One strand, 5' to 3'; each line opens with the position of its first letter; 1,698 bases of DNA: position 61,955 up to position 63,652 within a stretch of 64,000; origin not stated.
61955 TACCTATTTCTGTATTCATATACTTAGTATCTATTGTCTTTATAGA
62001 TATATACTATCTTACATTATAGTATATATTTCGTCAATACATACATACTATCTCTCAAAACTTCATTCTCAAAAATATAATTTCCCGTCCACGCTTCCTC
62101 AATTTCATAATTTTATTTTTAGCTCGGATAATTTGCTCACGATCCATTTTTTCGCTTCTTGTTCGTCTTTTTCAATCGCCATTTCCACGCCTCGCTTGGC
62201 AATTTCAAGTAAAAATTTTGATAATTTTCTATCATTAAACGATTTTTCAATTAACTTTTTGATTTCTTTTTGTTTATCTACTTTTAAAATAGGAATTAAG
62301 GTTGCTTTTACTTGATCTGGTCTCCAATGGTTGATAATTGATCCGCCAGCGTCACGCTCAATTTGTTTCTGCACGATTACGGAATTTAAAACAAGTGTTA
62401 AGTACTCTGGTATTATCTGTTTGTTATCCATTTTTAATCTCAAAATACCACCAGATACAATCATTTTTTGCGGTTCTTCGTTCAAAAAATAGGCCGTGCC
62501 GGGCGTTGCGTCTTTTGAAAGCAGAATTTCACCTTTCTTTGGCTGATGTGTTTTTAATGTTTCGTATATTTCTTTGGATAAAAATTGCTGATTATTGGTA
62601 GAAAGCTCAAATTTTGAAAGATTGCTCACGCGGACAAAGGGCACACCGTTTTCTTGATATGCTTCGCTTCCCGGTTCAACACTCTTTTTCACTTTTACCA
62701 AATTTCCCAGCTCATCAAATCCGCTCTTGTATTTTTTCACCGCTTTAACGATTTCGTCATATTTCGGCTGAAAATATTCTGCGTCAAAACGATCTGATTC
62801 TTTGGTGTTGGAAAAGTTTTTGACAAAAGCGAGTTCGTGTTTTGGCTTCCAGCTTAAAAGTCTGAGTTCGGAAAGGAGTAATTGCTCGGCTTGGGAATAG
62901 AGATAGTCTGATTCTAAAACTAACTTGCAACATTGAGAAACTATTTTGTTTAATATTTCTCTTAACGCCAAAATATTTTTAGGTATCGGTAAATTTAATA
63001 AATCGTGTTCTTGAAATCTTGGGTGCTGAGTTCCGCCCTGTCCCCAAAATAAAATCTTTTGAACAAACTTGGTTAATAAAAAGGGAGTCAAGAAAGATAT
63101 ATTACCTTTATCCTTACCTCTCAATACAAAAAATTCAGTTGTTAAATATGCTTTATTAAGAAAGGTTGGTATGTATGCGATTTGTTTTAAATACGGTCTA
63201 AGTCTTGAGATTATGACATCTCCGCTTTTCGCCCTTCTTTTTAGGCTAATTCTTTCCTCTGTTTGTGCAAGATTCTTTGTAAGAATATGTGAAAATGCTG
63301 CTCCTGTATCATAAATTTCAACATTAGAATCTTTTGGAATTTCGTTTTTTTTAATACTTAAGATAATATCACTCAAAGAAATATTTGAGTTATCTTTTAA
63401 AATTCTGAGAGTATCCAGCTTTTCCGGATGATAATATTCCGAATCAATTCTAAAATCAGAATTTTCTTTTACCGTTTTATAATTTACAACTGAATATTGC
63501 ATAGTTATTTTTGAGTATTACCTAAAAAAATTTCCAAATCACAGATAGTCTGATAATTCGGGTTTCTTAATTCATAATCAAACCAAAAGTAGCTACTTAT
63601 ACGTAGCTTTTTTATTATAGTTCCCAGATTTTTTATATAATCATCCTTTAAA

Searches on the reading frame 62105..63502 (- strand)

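Call 81: search_protein_families(library=padloc, proteins=[window:62105-63502:-], max_evalue=0.001)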
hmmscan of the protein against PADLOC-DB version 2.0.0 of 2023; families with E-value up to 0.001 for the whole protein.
window:62105-63502:- (465 aa): 62 families (the best 25 are shown)
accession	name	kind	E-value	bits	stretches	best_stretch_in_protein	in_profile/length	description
PDLC03095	Specificity_I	-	2e-30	103.9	1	87-446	106-463/473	Type I specificity subunit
PDLC03086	Specificity_I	-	6.2e-27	92.6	1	276-425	27-176/458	Type I specificity subunit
PDLC03169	Specificity_I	-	2.3e-26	91.2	2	264-423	225-387/461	Type I specificity subunit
PDLC03069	Specificity_I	-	1.7e-25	88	2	280-420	215-356/387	Type I specificity subunit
PDLC03089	Specificity_I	-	1.7e-23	81.4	2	264-419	9-166/446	Type I specificity subunit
PDLC03168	Specificity_I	-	8.6e-23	79.5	2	265-425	10-168/459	Type I specificity subunit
PDLC03120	Specificity_I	-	8.9e-23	79.2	1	18-445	23-452/515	Type I specificity subunit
PDLC03105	Specificity_I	-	1.5e-22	78.7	2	279-424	260-404/448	Type I specificity subunit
PDLC04137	mad5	-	2.1e-22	77.9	2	264-453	7-194/392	mads_5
PDLC03179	Specificity_I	-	1.5e-20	71.7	2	274-420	412-557/589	Type I specificity subunit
PDLC03072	Specificity_I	-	3.8e-20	70.4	1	271-423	249-405/448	Type I specificity subunit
PDLC03068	Specificity_I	-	7.5e-20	69.4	1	264-417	8-161/403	Type I specificity subunit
PDLC03181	Specificity_I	-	1.1e-19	68.4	1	79-455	77-447/454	Type I specificity subunit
PDLC03079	Specificity_I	-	1.6e-19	68.4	1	43-433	35-426/470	Type I specificity subunit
PDLC03108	Specificity_I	-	9.4e-18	62.7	1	279-421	264-405/452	Type I specificity subunit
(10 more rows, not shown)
